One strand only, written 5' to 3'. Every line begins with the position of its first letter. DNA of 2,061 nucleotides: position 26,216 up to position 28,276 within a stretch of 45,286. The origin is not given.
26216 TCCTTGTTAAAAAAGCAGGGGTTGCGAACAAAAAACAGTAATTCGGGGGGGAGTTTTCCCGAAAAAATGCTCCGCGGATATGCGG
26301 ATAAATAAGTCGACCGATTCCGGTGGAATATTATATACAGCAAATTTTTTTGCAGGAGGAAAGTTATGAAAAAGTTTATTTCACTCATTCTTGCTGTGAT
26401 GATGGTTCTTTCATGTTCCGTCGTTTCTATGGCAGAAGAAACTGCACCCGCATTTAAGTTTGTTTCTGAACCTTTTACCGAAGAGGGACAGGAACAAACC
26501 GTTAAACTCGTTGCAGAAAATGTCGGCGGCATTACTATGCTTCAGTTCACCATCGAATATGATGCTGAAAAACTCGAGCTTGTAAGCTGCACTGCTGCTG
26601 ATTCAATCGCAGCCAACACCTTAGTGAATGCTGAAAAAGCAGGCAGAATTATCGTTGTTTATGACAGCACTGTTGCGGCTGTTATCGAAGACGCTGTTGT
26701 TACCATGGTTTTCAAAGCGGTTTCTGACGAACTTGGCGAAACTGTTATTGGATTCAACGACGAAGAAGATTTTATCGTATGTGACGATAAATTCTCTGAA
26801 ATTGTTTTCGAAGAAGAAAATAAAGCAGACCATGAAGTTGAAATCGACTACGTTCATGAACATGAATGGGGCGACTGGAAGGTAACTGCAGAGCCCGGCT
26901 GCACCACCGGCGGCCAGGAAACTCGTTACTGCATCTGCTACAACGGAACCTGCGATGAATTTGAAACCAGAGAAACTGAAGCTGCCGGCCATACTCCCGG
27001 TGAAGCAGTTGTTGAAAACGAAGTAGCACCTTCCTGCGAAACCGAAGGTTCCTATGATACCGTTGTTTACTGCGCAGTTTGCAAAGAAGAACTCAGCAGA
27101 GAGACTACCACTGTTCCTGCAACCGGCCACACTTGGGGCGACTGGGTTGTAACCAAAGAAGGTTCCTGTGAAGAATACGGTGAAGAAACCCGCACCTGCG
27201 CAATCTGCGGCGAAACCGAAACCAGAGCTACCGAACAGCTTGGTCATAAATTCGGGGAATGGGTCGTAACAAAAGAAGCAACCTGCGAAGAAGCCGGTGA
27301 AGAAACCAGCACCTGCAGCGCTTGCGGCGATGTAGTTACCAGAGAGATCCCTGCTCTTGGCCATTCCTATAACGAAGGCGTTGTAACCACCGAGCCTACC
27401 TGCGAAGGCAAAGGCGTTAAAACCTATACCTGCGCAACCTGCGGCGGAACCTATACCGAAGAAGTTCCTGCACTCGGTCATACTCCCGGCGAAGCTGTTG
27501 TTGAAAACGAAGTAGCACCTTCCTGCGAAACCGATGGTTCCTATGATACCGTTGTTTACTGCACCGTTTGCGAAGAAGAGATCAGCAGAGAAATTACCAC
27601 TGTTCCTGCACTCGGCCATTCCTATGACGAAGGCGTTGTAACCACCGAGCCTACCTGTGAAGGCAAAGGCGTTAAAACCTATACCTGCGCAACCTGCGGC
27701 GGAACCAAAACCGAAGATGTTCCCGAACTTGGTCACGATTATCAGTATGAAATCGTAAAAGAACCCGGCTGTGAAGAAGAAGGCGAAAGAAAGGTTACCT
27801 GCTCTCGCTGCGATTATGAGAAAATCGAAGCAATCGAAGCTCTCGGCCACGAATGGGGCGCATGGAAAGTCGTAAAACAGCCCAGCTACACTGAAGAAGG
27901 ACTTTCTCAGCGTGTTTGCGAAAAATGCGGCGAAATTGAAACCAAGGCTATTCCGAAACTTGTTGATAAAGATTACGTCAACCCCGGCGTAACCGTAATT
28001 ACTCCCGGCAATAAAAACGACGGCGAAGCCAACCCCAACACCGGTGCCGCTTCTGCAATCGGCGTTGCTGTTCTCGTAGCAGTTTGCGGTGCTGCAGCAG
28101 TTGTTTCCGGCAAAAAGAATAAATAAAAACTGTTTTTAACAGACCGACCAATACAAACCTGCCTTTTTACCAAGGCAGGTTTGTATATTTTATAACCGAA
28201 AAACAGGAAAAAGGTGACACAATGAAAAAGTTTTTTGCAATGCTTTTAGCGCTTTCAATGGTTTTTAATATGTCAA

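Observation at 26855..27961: Unrecognised extracellular Cys3-His repeat module (9 copies here, 4-5 more in the next gene)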

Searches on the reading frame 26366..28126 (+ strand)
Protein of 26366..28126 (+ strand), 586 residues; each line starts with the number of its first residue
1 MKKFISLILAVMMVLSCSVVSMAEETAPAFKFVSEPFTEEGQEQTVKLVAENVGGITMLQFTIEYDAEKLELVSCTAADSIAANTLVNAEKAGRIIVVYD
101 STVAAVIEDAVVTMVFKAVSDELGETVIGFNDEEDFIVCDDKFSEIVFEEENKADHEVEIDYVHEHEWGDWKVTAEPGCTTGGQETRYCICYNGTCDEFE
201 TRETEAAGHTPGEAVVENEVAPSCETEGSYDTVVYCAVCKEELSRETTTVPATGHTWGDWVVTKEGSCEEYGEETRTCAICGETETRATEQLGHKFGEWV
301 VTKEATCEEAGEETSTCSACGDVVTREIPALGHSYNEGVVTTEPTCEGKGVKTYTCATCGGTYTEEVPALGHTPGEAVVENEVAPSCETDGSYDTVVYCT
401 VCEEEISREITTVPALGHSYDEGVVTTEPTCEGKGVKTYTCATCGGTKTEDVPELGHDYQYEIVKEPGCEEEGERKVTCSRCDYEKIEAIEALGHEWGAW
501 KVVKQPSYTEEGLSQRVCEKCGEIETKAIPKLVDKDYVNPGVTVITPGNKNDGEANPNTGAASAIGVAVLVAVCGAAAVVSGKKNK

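Call 3: search_protein_families(library=pfam, proteins=[window:26366-28126:+], max_evalue=1)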
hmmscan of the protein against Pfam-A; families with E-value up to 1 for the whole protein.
window:26366-28126:+ (586 aa): 4 families
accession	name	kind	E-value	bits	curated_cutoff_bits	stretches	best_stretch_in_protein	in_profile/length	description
PF00963.24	Cohesin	-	2.7e-06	28.1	24.1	1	41-132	13-116/139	Cohesin domain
PF05495.17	zf-CHY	-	0.019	15.8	31.3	0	276-322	19-63/68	CHY zinc finger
PF24157.1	DUF7408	-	0.16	12.4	27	0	219-249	27-57/174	Domain of unknown function (DUF7408)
PF02892.21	zf-BED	-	0.23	12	20.6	0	231-249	14-32/44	BED zinc finger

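Call 4: search_protein_families(library=ncbifam, proteins=[window:26366-28126:+], max_evalue=1)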
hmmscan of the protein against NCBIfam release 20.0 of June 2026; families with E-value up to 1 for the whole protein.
window:26366-28126:+ (586 aa): 3 families
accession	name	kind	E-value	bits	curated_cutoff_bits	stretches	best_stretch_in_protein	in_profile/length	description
NF033846.1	Rumino_NPXTG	domain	8.8e-05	22.7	23.5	1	556-585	1-30/30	NPXTG-anchored protein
NF006685.0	PRK09230.1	subfamily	0.12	10.7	483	1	32-73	159-200/426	cytosine deaminase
NF007555.1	PRK10175.1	equivalog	0.42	10.9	123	0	316-334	12-30/75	YceK/YidQ family lipoprotein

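Call 17: search_dna_similar(query=window:26366-28126:+, collection=plasmids, mode=protein, max_rows=15)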
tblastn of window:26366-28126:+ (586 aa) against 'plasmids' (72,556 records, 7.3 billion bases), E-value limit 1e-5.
Records with a match: 2; places in all: 7; records where one place covers at least 80% of the query: 0.
Best place of each record, by identity: <60% 2.
By first word of the organism name: Monoglobus 1; Butyrivibrio 1.
By predicted mobility (MOB-suite, as given by PLSDB): non-mobilizable 2.
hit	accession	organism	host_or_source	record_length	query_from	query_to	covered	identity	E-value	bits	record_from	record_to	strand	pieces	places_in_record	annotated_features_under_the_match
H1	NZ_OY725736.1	Monoglobus pectinilyticus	-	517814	221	536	53%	34.3%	9e-12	97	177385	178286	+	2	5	hypothetical protein | S-layer homology domain-containing protein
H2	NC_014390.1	Butyrivibrio proteoclasticus B316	-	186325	248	545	39%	41.0%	6e-12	149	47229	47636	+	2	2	hypothetical protein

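Call 21: get_annotated_region(hit=H2, flank=3000)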
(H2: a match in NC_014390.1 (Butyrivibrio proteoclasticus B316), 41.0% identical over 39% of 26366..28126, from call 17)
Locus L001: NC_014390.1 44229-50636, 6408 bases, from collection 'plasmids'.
description: Butyrivibrio proteoclasticus B316 plasmid pCY186, complete sequence
organism: Butyrivibrio proteoclasticus B316 (NCBI taxid 515622)
taxonomy: Bacteria; Bacillota; Clostridia; Lachnospirales; Lachnospiraceae; Butyrivibrio; Butyrivibrio proteoclasticus; Butyrivibrio proteoclasticus B316
host: -; source: -; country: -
typing (MOB-suite, as given by PLSDB): non-mobilizable; replicon rep_cluster_1089; mating-pair formation MPF_T
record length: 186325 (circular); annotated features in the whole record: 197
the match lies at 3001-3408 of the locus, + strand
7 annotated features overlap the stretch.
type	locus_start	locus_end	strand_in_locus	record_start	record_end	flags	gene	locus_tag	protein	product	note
CDS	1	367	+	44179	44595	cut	-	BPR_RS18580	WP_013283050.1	hypothetical protein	-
CDS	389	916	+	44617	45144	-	-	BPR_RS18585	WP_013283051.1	hypothetical protein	-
CDS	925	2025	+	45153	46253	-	-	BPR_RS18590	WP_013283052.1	hypothetical protein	-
CDS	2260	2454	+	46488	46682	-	-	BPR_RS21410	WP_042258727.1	hypothetical protein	-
CDS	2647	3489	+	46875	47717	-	-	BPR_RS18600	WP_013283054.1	hypothetical protein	-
CDS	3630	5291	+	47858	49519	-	-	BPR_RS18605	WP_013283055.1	hypothetical protein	-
CDS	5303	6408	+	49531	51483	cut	-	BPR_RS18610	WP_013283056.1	hypothetical protein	-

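Call 36: find_encoding_contigs(protein=window:26366-28126:+, flank=3000, max_places=4)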
Protein window:26366-28126:+ (586 aa): 3 contigs read that carry it; 1 place shown.
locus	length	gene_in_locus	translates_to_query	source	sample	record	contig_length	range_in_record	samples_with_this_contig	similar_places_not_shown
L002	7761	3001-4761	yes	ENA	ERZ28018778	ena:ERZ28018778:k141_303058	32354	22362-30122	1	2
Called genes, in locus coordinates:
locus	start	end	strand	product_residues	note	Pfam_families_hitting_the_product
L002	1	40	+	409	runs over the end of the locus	PF04346:EutH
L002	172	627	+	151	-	PF06249:EutQ, PF05899:Cupin_3 (weak)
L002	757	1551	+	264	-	PF04909:Amidohydro_2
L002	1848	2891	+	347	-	PF00963:Cohesin, PF02368:Big_2 (weak)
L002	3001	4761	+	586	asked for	PF00963:Cohesin (weak)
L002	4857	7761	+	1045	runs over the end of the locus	PF01841:Transglut_core, PF13306:LRR_5, PF00963:Cohesin, PF00404:Dockerin_1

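Call 39: find_related_loci(query=window:26366-28126:+, collection=genome_contigs, flank=5000)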
Query window:26366-28126:+ (586 aa) in genome_contigs; peptide patterns used: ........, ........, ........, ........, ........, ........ (x = any residue, [..] = any of these).
45 stretches matched a pattern; 22 encode a relative of the query (tblastn E <= 1e-3); 22 distinct loci.
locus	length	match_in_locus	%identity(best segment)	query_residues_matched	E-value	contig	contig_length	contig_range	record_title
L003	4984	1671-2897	37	160-553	3e-50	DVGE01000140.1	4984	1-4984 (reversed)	MAG TPA_asm: Candidatus Pullichristensenella stercoripullorum isolate 5266 ChiHjej21__C118258_L4984_SRR6323301, whole ge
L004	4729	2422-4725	37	164-543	9e-43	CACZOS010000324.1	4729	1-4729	MAG: uncultured Lachnospiraceae bacterium isolate RUG12811 genome assembly, contig: RUG12811_asm_324, whole genome shotg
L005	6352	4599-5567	38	166-538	3e-40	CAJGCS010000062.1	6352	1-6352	MAG: uncultured Bacilli bacterium isolate MAG36 genome assembly, contig: k141_7490387_length_6352_cov_11.0000, whole gen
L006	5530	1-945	36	166-553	7e-39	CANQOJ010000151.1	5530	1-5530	MAG: uncultured Clostridia bacterium isolate Lapin-033__bin23 genome assembly, contig: Lapin-033__NODE_11953_length_5530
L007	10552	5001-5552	44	165-530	5e-38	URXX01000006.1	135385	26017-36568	uncultured Lachnospiraceae bacterium isolate UMGS1451 genome assembly, contig: NODE_70_length_135385_cov_452.306309, who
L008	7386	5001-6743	32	166-584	6e-38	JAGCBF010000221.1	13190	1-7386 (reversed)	MAG: Atopobiaceae bacterium isolate RGIG9633 Yak_Jejunum-5__c221412, whole genome shotgun sequence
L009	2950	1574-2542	29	164-532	1e-37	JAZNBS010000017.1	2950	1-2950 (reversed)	MAG: Acutalibacteraceae bacterium isolate T1900044741_TS20190207.MAGScoT_cleanbin_000005 SGB_2064_k141_128477, whole gen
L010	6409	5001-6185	31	166-529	1e-34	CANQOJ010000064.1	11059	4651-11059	MAG: uncultured Clostridia bacterium isolate Lapin-033__bin23 genome assembly, contig: Lapin-033__NODE_5057_length_11059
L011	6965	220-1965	36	176-584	1e-34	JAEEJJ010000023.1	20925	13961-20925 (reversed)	MAG: Clostridiales bacterium isolate Tb.RUG.167 k141_1893070_flag=0_multi=114.7196_len=20925, whole genome shotgun seque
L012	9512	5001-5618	43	166-536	3e-30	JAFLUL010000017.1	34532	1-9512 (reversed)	MAG: Oscillospiraceae bacterium isolate HAN078 Seq17, whole genome shotgun sequence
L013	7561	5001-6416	41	235-547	6e-24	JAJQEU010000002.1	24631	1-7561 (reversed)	MAG: Clostridiales bacterium isolate MI.B10_7 NODE_302_length_24631_cov_17.947103, whole genome shotgun sequence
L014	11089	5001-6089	32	136-529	1e-23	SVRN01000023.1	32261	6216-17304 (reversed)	MAG: Oscillospiraceae bacterium isolate SIG644 NODE_28800_length_32261_cov_11.729850, whole genome shotgun sequence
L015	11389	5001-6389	40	176-547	8e-23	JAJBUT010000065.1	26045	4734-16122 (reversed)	MAG: Lachnospiraceae bacterium isolate U_127035 U_127035=NODE_156_length_26045_cov_11.578145, whole genome shotgun seque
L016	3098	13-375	41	217-491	8e-17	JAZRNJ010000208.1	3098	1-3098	MAG: Acutalibacteraceae bacterium isolate T1900045410_YK20190100.MAGScoT_cleanbin_000034 SGB_7008_k141_2095999, whole ge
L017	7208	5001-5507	31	164-474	3e-17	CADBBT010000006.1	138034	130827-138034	MAG: Ruminococcaceae bacterium isolate RUG13829 genome assembly, contig: RUG13829_asm_6, whole genome shotgun sequence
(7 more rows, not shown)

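Call 73: find_homologous_proteins(query=window:26366-28126:+, max_evalue=1e-10)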
Query window:26366-28126:+ (586 aa): 3878 proteins with E <= 1e-10 among 8000 candidates; the best 120 are listed.
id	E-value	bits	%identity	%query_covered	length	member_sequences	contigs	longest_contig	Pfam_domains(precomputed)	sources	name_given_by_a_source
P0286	0.0e+0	1316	100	100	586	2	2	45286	PF00963.25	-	-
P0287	5.7e-181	621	43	62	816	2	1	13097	PF19938.5,PF00963.25,PF21852.2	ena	-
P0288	1.5e-168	580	38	56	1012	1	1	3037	-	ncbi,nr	ncbi:MAG: hypothetical protein IKJ05_07915, partial [Oscillospiraceae bacterium]|nr:hypothetical pro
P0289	1.6e-157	544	35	62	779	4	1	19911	PF02892.22,PF13306.13,PF26082.1,PF13984.12,PF23111.2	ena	-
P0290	3.7e-153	529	37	69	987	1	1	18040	PF02892.22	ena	-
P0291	1.5e-151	524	42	72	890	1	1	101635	PF02892.22,PF19938.5,PF21461.4,PF00188.33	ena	-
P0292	3.5e-151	523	48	52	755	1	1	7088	PF02892.22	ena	-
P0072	6.7e-149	515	33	63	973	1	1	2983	-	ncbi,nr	ncbi:MAG: hypothetical protein II574_00835, partial [Ruminococcus sp.]|nr:hypothetical protein [Rumi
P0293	1.9e-147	510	40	65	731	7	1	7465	PF19938.5,PF00963.25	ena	-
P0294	4.7e-147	509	33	91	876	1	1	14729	PF00086.24,PF00963.25,PF21603.4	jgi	jgi:hypothetical protein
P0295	9.1e-145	502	46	63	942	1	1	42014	PF19938.5,PF24157.2,PF00188.33,PF13984.12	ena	-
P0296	1.1e-141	491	52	50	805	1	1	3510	-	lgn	-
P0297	2.6e-141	490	42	63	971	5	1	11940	PF00188.33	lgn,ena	-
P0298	1.1e-140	488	35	65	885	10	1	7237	PF13240.12,PF06750.19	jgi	jgi:hypothetical protein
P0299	5.6e-140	486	40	61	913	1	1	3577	-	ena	-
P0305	3.4e-122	427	30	81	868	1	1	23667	PF13306.13,PF00963.25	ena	-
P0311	4.7e-118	413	35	84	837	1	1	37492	PF02892.22,PF13240.12,PF00404.25,PF00963.25,PF24157.2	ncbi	-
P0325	1.3e-106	376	44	54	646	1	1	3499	PF00963.25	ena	-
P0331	2.8e-106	374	38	63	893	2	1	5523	PF00963.25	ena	-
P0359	9.8e-102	359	39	63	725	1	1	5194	PF00963.25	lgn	-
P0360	1.3e-101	359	42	54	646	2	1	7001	PF00963.25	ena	-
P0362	1.7e-101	359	37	62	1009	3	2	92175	PF00963.25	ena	-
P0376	4.9e-101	357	32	57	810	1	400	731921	-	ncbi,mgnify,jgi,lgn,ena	mgnify:FL=1|jgi:hypothetical protein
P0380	9.2e-101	356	44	76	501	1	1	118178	PF00963.25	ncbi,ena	-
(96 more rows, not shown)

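Call 74: search_protein_families(library=pfam, proteins=[P0287, P0293, P0295, P0291, P0376], max_evalue=0.1)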
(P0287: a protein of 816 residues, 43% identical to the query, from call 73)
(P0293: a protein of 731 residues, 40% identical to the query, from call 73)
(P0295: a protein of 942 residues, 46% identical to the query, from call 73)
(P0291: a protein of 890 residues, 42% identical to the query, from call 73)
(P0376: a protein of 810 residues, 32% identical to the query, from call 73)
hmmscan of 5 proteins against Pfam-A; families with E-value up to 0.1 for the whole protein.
P0287 (816 aa): 6 families
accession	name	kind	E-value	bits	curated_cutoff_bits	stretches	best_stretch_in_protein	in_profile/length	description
PF00963.24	Cohesin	-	1.7e-09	38.4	24.1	1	692-783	6-111/139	Cohesin domain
PF19938.4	DUF6400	-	2.5e-09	37.4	27.1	0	326-346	6-26/69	Family of unknown function (DUF6400)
PF02892.21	zf-BED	-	0.00033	21.1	20.6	0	233-251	14-32/44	BED zinc finger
PF05886.16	Orthopox_F8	-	0.0072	16.9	25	0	621-637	26-42/65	Orthopoxvirus F8 protein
PF21613.2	Pesticin_RB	-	0.045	14.2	27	0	469-506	74-111/136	Pesticin, receptor binding domain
PF07621.16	DUF1582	-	0.084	13.1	25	0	265-279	16-29/29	Protein of unknown function (DUF1582)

P0293 (731 aa): 5 families
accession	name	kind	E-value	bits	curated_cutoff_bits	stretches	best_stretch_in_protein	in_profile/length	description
PF00963.24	Cohesin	-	3e-10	40.9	24.1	1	607-698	6-111/139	Cohesin domain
PF19938.4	DUF6400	-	2.8e-06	27.6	27.1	0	326-346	6-26/69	Family of unknown function (DUF6400)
PF02892.21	zf-BED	-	0.0026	18.2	20.6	0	233-251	14-32/44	BED zinc finger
PF05886.16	Orthopox_F8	-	0.0045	17.5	25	0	536-552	26-42/65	Orthopoxvirus F8 protein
PF07621.16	DUF1582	-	0.078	13.2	25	0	265-279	16-29/29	Protein of unknown function (DUF1582)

P0295 (942 aa): 6 families
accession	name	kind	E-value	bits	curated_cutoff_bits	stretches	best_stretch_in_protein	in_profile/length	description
PF00188.32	CAP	-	2.3e-14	54.7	21.1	1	48-188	1-117/117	Cysteine-rich secretory protein family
PF19938.4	DUF6400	-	8.1e-07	29.4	27.1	0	413-432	7-26/69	Family of unknown function (DUF6400)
PF13984.11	MsyB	-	5e-06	27.2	27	0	583-618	80-114/122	MsyB protein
PF24157.1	DUF7408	-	0.00012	22.5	27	0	388-421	23-56/174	Domain of unknown function (DUF7408)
PF23225.1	zf-C2H2_7th_ZNF462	-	0.029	14.6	27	0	446-463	2-19/42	Zinc finger protein 462, seventh C2H2 zinc finger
PF21613.2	Pesticin_RB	-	0.09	13.2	27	0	682-720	70-108/136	Pesticin, receptor binding domain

P0291 (890 aa): 8 families
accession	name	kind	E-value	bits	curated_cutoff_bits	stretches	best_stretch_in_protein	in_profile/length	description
PF00188.32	CAP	-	5.3e-18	66.4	21.1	1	51-182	1-117/117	Cysteine-rich secretory protein family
PF19938.4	DUF6400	-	1.3e-09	38.3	27.1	0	760-785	8-33/69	Family of unknown function (DUF6400)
PF02892.21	zf-BED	-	9.2e-07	29.2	20.6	0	750-765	14-29/44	BED zinc finger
PF21461.3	HL_N-beta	-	1.7e-06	28.1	27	1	252-297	11-57/57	Hyaluronate lyase, N-terminal beta-sheet domain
PF00412.28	LIM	-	0.00011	22.8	22.9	0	755-776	1-22/58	LIM domain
PF16602.10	USP19_linker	-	0.045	14.7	30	0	473-503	46-76/121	Linker region of USP19 deubiquitinase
PF13834.11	DUF4193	-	0.048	14.5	25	0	565-608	26-69/98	Domain of unknown function (DUF4193)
PF22416.2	Lmo2445-like_C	-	0.067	14.2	27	0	440-469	43-72/94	Lmo2445-like, C-terminal domain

P0376 (810 aa): 1 family
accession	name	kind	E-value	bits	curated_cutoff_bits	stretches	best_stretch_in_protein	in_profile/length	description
PF21852.1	DUF6911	-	0.0008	19.6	24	0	152-190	81-119/128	Family of unknown function (DUF6911)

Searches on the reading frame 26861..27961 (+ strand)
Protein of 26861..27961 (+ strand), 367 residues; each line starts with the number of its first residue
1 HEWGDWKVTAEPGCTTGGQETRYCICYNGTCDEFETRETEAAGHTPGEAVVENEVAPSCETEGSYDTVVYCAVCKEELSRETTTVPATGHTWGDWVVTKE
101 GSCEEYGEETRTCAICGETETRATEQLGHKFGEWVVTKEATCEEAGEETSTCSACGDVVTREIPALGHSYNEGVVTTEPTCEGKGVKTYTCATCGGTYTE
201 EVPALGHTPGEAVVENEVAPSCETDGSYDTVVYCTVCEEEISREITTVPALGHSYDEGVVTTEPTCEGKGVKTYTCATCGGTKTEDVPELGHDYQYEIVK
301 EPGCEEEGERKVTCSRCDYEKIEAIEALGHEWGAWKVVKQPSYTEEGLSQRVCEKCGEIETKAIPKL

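Call 8: search_solved_structures(query=window:26861-27961:+, max_evalue=10, show_alignments=2)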
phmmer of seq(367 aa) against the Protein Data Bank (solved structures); distinct sequences matched with E-value up to 10: 2.
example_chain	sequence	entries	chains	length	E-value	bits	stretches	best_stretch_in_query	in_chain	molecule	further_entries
9t5t_V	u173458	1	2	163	0.77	11.9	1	236-285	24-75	Photosystem II extrinsic protein V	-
7txc_E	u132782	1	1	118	1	11.5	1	177-207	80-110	Hypermethylated in cancer 2 protein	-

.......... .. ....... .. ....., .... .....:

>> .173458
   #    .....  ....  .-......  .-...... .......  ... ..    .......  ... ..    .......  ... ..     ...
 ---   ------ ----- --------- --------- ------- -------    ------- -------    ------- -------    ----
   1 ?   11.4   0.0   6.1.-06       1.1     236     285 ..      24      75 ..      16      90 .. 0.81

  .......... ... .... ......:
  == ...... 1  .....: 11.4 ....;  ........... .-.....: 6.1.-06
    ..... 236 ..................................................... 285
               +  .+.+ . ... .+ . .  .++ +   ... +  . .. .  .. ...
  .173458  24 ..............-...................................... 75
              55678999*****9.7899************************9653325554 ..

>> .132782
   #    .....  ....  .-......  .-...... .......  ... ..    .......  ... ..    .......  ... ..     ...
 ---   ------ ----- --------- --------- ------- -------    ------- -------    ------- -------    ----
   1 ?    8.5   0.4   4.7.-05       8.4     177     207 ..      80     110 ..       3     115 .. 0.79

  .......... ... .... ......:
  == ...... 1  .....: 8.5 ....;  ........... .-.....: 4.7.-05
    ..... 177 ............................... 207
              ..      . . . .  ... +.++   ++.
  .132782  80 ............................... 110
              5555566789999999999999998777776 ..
